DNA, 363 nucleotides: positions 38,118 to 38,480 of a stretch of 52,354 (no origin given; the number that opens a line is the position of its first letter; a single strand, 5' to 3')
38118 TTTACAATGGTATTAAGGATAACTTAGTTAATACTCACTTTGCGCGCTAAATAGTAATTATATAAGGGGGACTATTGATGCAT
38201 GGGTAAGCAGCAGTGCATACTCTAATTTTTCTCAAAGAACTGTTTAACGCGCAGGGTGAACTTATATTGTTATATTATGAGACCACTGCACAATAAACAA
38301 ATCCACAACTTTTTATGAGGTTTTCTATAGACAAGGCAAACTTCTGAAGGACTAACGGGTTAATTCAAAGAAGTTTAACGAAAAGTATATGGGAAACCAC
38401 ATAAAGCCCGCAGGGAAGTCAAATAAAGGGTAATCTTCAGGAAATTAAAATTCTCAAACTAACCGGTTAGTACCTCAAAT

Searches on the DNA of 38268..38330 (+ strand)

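Call 71: search_dna_similar(query=window:38268-38330:+, collection=plasmids, mode=distant, max_evalue=10, max_rows=20)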
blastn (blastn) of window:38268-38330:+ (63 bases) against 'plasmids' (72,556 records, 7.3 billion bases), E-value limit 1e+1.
Records with a match: 3; places in all: 3; records where one place covers at least 80% of the query: 0.
Best place of each record, by identity: >=99% 1; 80-90% 2.
By first word of the organism name: Sulfurovum 1; Klebsiella 1; Solidesulfovibrio 1.
By predicted mobility (MOB-suite, as given by PLSDB): non-mobilizable 2; mobilizable 1.
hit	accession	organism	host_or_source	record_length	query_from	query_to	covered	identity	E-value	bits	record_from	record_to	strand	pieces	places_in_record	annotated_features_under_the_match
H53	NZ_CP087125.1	Sulfurovum mangrovi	Mangrove sediment,mangrove sediment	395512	25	61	59%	83.8%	1e-1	41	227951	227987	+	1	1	none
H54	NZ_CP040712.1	Klebsiella pneumoniae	whole organism,sputum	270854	25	51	43%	88.9%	5e+0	37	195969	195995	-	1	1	none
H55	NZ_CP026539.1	Solidesulfovibrio carbinolicus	-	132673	9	27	30%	100.0%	5e+0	36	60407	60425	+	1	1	none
